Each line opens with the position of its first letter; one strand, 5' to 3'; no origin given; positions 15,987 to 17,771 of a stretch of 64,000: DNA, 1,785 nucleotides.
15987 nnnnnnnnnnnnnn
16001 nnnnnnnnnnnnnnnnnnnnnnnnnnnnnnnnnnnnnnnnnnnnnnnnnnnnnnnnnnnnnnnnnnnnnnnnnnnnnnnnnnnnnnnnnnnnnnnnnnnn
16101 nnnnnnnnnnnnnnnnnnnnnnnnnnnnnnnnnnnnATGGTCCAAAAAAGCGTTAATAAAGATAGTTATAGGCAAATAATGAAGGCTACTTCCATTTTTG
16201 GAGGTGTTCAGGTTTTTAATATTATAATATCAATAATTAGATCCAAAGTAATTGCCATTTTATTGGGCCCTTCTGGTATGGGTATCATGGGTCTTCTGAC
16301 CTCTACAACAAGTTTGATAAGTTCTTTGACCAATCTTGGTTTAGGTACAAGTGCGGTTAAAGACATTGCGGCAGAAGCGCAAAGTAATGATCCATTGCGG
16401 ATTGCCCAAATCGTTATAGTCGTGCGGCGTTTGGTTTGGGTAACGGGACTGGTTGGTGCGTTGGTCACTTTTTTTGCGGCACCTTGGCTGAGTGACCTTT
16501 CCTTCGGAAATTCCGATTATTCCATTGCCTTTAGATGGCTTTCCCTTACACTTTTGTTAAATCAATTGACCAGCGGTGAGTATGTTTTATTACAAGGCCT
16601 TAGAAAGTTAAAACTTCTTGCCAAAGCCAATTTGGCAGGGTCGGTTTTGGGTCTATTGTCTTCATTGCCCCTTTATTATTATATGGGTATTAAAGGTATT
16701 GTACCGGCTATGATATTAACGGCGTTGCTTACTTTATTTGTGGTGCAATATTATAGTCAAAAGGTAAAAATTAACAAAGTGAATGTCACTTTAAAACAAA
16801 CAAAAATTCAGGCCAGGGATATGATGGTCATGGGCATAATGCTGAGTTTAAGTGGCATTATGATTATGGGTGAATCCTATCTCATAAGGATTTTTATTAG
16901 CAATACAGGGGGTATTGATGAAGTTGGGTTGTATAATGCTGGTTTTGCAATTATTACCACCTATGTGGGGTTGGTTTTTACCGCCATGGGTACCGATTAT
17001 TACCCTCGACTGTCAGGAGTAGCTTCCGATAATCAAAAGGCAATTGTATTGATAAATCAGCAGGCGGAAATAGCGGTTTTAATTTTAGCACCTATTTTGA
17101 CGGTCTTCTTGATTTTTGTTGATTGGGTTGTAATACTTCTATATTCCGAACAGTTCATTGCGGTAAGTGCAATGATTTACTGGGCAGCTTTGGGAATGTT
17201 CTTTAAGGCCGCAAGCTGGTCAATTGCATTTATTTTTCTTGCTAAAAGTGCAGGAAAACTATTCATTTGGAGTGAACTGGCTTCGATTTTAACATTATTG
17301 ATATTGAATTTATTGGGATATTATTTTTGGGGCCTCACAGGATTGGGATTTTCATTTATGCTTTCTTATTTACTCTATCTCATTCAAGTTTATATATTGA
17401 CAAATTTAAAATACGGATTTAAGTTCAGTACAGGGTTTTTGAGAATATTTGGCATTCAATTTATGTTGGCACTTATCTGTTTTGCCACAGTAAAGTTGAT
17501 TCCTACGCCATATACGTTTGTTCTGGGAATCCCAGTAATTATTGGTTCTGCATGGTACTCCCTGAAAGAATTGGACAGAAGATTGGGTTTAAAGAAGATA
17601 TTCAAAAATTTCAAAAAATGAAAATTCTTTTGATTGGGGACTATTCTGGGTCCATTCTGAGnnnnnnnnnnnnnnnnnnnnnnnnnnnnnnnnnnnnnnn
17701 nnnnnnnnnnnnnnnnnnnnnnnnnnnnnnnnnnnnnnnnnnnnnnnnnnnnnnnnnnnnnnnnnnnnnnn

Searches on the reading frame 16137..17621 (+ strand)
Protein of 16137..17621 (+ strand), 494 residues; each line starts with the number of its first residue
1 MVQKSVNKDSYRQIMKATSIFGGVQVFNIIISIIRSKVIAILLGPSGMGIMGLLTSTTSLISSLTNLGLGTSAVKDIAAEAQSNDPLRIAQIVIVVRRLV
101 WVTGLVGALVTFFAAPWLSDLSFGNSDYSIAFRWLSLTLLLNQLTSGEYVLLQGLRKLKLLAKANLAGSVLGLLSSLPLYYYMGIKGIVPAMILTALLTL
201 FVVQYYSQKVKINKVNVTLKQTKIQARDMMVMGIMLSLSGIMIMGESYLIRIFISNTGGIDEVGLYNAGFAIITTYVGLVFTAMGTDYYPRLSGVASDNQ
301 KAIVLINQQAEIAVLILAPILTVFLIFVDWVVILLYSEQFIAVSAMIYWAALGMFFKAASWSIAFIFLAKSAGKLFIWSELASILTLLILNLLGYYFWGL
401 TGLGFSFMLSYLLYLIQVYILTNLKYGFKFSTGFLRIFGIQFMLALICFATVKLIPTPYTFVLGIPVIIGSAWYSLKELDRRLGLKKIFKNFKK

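Call 77: search_protein_families(library=pfam, proteins=[window:16137-17621:+], max_evalue=0.00001)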
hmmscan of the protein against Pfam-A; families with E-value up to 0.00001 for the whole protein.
window:16137-17621:+ (494 aa): 2 families
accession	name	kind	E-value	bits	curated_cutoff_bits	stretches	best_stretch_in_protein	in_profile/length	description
PF13440.11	Polysacc_synt_3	-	2.7e-18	66.7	23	1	38-343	1-291/293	Polysaccharide biosynthesis protein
PF01943.22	Polysacc_synt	-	1.4e-16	61.2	28.2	1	16-293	3-271/274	Polysaccharide biosynthesis protein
